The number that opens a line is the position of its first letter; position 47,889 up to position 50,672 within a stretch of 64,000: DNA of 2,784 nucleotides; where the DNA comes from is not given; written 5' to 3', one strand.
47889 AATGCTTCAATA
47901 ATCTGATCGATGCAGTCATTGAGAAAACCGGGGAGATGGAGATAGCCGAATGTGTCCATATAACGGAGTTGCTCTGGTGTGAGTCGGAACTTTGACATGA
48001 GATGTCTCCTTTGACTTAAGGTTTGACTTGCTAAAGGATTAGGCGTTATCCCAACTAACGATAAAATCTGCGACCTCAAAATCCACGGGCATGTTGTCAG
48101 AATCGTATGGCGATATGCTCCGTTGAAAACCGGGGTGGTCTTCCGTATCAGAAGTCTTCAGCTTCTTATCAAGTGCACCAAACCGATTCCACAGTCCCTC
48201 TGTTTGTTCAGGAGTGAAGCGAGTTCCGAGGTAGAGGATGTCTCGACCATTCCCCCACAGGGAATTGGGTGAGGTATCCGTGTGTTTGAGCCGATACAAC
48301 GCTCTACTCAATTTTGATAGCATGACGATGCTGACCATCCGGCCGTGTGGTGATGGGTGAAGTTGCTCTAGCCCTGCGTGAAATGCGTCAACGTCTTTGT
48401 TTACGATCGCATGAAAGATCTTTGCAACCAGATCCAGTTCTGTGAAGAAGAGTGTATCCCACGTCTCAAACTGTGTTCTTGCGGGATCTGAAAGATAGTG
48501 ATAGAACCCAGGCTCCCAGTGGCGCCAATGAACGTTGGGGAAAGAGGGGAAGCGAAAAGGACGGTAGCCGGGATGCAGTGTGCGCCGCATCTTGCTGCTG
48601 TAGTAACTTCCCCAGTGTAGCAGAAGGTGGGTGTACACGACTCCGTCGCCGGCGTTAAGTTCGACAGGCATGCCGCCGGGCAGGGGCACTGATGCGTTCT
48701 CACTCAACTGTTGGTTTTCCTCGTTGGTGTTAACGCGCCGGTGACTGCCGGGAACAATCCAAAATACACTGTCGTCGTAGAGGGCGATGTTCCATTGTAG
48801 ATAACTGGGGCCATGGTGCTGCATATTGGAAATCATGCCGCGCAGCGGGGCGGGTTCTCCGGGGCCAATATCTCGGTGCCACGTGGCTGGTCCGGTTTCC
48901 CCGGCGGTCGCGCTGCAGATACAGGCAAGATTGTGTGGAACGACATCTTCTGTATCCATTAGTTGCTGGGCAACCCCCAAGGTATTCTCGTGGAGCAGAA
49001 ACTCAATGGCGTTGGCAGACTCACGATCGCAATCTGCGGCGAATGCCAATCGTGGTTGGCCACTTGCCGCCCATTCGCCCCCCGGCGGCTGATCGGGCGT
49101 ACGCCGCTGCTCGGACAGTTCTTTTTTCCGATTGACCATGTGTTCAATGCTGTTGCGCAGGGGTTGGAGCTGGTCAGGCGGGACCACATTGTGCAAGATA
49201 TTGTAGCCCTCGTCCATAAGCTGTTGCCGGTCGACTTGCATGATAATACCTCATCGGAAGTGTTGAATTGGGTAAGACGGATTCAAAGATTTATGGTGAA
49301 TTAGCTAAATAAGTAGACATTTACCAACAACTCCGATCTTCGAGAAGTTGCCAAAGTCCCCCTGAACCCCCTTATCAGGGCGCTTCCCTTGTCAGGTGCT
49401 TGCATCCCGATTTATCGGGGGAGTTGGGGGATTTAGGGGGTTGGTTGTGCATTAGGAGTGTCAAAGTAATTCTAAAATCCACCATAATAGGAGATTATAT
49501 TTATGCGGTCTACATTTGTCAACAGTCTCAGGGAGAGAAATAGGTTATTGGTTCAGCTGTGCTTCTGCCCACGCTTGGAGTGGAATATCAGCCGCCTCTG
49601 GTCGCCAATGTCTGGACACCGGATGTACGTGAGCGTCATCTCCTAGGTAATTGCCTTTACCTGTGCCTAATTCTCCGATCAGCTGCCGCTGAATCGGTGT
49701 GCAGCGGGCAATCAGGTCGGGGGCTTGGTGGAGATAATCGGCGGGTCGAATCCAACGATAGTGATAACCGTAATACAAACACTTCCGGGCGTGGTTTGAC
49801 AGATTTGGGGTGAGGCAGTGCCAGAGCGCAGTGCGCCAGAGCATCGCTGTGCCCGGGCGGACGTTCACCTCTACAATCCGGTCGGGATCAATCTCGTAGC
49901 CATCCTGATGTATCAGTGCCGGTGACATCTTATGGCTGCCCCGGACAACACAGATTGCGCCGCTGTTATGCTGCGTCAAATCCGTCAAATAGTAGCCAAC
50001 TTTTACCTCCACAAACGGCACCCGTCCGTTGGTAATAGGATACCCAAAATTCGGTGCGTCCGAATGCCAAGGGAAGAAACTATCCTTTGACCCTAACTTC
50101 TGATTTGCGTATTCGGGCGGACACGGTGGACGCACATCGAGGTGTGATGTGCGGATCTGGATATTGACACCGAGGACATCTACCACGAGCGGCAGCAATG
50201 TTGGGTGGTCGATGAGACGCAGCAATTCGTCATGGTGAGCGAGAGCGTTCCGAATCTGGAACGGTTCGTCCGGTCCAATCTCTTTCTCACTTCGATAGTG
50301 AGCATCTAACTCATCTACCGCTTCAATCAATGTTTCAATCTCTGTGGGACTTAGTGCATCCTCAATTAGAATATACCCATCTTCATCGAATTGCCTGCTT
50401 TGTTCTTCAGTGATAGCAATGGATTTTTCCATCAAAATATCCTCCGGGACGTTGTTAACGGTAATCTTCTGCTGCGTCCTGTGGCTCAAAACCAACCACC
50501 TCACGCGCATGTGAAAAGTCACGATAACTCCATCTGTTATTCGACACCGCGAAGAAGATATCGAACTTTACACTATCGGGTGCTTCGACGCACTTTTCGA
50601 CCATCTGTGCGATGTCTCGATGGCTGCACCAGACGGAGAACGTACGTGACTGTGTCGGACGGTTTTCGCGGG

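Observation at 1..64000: Extreme local expansion of the PhyH family: nine paralogs in 64 kb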

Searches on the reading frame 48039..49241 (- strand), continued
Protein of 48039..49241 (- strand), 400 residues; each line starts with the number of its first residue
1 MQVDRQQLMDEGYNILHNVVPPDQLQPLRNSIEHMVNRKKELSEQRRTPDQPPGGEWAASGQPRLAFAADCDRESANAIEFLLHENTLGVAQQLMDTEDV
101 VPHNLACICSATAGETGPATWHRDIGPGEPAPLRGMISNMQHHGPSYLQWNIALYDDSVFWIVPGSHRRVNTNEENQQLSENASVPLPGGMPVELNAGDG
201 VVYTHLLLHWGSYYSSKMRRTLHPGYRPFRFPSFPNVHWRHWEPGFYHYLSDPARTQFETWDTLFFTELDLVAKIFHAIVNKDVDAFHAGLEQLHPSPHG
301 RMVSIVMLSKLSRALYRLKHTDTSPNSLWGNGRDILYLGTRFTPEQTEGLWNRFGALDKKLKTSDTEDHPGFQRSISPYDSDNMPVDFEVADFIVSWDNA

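Call 34: fold_search(model_id=the predicted structure, library=pdb)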
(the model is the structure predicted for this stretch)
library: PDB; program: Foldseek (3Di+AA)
matches with E <= 10: 1469; with E <= 0.001: 275
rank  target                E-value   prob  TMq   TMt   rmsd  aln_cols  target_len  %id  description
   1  4xbz_A                4.9e-11  1.00  0.44  0.56   3.7       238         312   17  Crystal Structure of EvdO1 from Micromonospora carbonacea var. aurantiaca (released 2015-08-05)
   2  4xbz_C                5.2e-11  1.00  0.44  0.54   3.8       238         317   17  Crystal Structure of EvdO1 from Micromonospora carbonacea var. aurantiaca (released 2015-08-05)
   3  4xbz_G                9.0e-11  1.00  0.41  0.54   4.3       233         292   16  Crystal Structure of EvdO1 from Micromonospora carbonacea var. aurantiaca (released 2015-08-05)
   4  4xbz_H                1.6e-10  1.00  0.45  0.57   3.9       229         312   19  Crystal Structure of EvdO1 from Micromonospora carbonacea var. aurantiaca (released 2015-08-05)
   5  4xbz_F                1.7e-10  1.00  0.44  0.56   4.0       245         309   16  Crystal Structure of EvdO1 from Micromonospora carbonacea var. aurantiaca (released 2015-08-05)
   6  4xbz_D                6.8e-10  1.00  0.42  0.56   4.0       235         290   18  Crystal Structure of EvdO1 from Micromonospora carbonacea var. aurantiaca (released 2015-08-05)
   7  4xaa                  1.2e-09  1.00  0.40  0.68   5.1       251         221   22  Crystal Structure of AviO1 from Streptomyces viridochromogenes Tue57 (released 2015-08-05)
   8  8zyb_D                1.2e-09  1.00  0.37  0.53   5.3       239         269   17  a-KG dependent oxygenase (released 2025-06-18)
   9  8zyb_C                2.1e-09  1.00  0.41  0.56   4.6       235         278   18  a-KG dependent oxygenase (released 2025-06-18)
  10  4xbz_E                4.1e-09  1.00  0.39  0.54   4.4       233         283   17  Crystal Structure of EvdO1 from Micromonospora carbonacea var. aurantiaca (released 2015-08-05)
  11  5ep9_B                4.4e-09  1.00  0.36  0.53   6.1       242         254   16  Crystal structure of the non-heme alpha ketoglutarate dependent epimerase SnoN from nogalamycin biosynthesis (released 2016-05-11)
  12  5ep9_A                4.9e-09  1.00  0.37  0.54   6.0       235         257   15  Crystal structure of the non-heme alpha ketoglutarate dependent epimerase SnoN from nogalamycin biosynthesis (released 2016-05-11)
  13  7dt0_D                6.8e-09  1.00  0.37  0.59   6.3       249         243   15  Proline hydroxylase H11-N101I mutant (released 2022-01-12)
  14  5nch_B                6.8e-09  1.00  0.36  0.54   6.9       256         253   16  GriE apo form (released 2017-10-04)
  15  8zyb_A                7.2e-09  1.00  0.37  0.52   5.0       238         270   18  a-KG dependent oxygenase (released 2025-06-18)
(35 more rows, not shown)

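Call 67: find_encoding_contigs(protein=P0035, flank=7000, max_places=1)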
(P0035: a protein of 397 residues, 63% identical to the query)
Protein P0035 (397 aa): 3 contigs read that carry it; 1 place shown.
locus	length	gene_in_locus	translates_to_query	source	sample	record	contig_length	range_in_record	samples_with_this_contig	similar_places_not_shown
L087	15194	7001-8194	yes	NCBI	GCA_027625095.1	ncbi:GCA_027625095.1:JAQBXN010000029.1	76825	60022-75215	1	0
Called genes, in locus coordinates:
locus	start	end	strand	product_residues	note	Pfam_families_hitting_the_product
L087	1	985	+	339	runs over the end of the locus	PF01261:AP_endonuc_2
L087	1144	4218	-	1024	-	PF13385:Laminin_G_3, PF02210:Laminin_G_2 (weak)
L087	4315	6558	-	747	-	PF01738:DLH, PF08305:NPCBM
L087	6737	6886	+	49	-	-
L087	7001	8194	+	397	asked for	-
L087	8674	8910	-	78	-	-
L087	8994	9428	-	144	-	-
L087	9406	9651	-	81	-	-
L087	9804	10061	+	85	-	-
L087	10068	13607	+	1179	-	-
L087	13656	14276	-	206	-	PF04311:DUF459 (faint), PF13472:Lipase_GDSL_2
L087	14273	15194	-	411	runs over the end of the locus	-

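Call 68: find_encoding_contigs(protein=P0103, flank=7000, max_places=1)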
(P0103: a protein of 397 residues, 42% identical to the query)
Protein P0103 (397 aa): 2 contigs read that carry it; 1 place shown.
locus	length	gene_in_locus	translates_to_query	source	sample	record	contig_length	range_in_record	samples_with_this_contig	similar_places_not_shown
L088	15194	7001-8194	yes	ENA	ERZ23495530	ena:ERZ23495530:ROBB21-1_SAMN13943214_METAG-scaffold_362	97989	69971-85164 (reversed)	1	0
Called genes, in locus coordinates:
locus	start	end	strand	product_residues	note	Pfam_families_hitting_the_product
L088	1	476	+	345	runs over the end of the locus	PF01075:Glyco_transf_9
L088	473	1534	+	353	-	PF01075:Glyco_transf_9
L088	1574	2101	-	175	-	PF00156:Pribosyltran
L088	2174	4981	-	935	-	-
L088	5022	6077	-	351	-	PF01408:GFO_IDH_MocA, PF02894:GFO_IDH_MocA_C, PF22725:GFO_IDH_MocA_C3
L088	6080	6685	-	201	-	PF00857:Isochorismatase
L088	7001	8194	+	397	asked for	PF05721:PhyH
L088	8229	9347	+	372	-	PF13378:MR_MLE_C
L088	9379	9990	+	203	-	-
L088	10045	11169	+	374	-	PF02746:MR_MLE_N, PF13378:MR_MLE_C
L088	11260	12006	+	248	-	PF05721:PhyH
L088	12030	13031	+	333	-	PF04463:2-thiour_desulf, PF08349:DUF1722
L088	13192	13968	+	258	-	PF05721:PhyH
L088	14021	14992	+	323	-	PF00389:2-Hacid_dh, PF02826:2-Hacid_dh_C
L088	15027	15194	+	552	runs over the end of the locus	PF02776:TPP_enzyme_N, PF00205:TPP_enzyme_M, PF02775:TPP_enzyme_C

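Call 69: find_encoding_contigs(protein=P0077, flank=7000, max_places=1)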
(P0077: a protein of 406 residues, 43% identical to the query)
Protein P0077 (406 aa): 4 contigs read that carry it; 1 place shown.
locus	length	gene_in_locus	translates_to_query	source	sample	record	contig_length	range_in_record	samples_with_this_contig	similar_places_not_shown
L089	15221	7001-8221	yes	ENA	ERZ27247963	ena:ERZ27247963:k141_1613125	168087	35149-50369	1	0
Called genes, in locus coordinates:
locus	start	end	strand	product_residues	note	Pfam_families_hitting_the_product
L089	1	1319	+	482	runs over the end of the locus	-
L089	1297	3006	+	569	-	PF13145:Rotamase_2, PF00639:Rotamase, PF13616:Rotamase_3 (faint), PF13145:Rotamase_2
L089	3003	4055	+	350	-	-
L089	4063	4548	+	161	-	PF13431:TPR_17 (faint), PF13432:TPR_16 (weak), PF14559:TPR_19 (weak)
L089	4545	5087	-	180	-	PF00023:Ank (faint), PF13606:Ank_3 (faint), PF13637:Ank_4, PF13857:Ank_5 (faint), PF12796:Ank_2 (weak), PF13637:Ank_4 (weak)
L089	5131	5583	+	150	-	PF04314:LpqE-like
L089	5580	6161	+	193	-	PF08534:Redoxin (weak), PF00578:AhpC-TSA (weak), PF02630:SCO1-SenC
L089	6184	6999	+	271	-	PF02522:Antibiotic_NAT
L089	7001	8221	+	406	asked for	PF05721:PhyH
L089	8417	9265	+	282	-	PF05721:PhyH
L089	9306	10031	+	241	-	PF01073:3Beta_HSD, PF01370:Epimerase, PF04321:RmlD_sub_bind (weak), PF13460:NAD_binding_10, PF16363:GDP_Man_Dehyd, PF07993:NAD_binding_4 (weak)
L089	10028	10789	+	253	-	PF05721:PhyH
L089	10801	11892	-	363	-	-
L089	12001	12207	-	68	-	-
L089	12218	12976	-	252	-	PF00106:adh_short, PF08659:KR, PF23441:SDR (weak), PF13561:adh_short_C2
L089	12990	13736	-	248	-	PF05721:PhyH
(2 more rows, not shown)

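Call 70: find_encoding_contigs(protein=P0064, flank=7000, max_places=1)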
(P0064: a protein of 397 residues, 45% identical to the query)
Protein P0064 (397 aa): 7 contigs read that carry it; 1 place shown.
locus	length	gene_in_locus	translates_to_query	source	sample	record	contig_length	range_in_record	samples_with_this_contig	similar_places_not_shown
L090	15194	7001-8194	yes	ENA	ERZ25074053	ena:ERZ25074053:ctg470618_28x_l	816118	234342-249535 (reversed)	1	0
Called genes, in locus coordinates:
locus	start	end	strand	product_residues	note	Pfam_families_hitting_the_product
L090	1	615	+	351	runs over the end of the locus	PF01408:GFO_IDH_MocA, PF03447:NAD_binding_3 (weak), PF22725:GFO_IDH_MocA_C3, PF02894:GFO_IDH_MocA_C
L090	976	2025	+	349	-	PF00389:2-Hacid_dh (weak), PF02826:2-Hacid_dh_C, PF03446:NAD_binding_2 (weak)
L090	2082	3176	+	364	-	PF01408:GFO_IDH_MocA, PF22725:GFO_IDH_MocA_C3, PF02894:GFO_IDH_MocA_C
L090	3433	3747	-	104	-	-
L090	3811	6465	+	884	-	PF13385:Laminin_G_3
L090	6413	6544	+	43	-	-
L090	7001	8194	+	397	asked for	PF05721:PhyH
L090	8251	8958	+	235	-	PF05721:PhyH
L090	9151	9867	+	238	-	PF05721:PhyH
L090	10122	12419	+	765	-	PF22124:Glyco_hydro_95_cat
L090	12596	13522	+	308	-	PF01476:LysM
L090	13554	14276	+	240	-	-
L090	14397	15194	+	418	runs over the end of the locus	PF22124:Glyco_hydro_95_cat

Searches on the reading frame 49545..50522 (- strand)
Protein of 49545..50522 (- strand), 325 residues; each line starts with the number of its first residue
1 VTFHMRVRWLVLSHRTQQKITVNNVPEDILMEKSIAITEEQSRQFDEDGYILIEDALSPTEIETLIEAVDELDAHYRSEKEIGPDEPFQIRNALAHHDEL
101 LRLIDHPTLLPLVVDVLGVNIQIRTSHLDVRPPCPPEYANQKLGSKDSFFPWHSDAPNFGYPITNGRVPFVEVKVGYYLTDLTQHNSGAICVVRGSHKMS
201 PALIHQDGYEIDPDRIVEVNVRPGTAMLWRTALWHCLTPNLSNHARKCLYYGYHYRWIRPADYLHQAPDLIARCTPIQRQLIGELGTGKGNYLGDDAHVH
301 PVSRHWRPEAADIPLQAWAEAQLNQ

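Call 3: search_protein_families(library=pfam, proteins=[window:49545-50522:-], max_evalue=0.01)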
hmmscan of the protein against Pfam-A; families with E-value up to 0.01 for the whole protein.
window:49545-50522:- (325 aa): 1 family
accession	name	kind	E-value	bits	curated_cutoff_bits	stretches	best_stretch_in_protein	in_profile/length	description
PF05721.19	PhyH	-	3.5e-21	76.9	22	1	45-248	1-213/213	Phytanoyl-CoA dioxygenase (PhyH)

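Call 22: search_protein_families(library=ncbifam, proteins=[window:49545-50522:-], max_evalue=0.01)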
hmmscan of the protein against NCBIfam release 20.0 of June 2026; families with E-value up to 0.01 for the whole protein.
window:49545-50522:- (325 aa): 3 families
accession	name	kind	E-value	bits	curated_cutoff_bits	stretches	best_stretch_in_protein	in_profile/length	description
TIGR02408.1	ectoine_ThpD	equivalog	6.3e-07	29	336.5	1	36-199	16-171/277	ectoine hydroxylase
TIGR01762.1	chlorin-enz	subfamily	0.0011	18.3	226.3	0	36-121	2-88/288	chlorinating enzyme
NF052437.1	MPhHdxlPhnYGIM8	equivalog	0.0036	16.8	500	0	34-78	2-46/260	methylphosphonate hydroxylase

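Call 42: search_solved_structures(query=window:49545-50522:-, max_evalue=0.01)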
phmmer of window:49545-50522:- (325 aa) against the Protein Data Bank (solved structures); distinct sequences matched with E-value up to 0.01: 12.
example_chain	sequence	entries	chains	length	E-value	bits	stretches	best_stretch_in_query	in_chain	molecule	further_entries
5nch_A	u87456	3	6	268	9.3e-07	31.4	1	36-253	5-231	Leucine hydroxylase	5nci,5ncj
4mhr_A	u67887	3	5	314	4.9e-05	25.8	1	36-199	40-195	Ectoine hydroxylase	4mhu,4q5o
4xcb_A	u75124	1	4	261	0.00027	23.3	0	166-254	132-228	oxidase/hydroxylase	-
4xc9_A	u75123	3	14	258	0.00033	23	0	166-254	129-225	oxidase/hydroxylase | Putative oxidase/hydroxylase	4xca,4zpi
3emr_A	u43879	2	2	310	0.00053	22.4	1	32-199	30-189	EctD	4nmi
7vbq_B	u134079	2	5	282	0.00053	22.4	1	165-284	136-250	Fe(II)/(alpha)ketoglutarate-dependent dioxygenase TlxI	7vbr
7fcb_C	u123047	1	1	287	0.0011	21.4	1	171-283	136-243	2-oxoglutarate/Fe(II)-dependent dioxygenase SptF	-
7eyw_C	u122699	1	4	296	0.0012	21.2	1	171-283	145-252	2-oxoglutarate/Fe(II)-dependent dioxygenase SptF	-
7eyr_C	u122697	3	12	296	0.0012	21.2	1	171-283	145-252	2-oxoglutarate/Fe(II)-dependent dioxygenase SptF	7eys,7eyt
7eyu_B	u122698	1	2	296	0.0013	21.1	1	171-283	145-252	2-oxoglutarate/Fe(II)-dependent dioxygenase SptF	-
8zyb_E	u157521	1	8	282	0.0021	20.4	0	166-283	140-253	DhiD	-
5epa_A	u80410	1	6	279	0.0065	18.8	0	37-133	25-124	SnoK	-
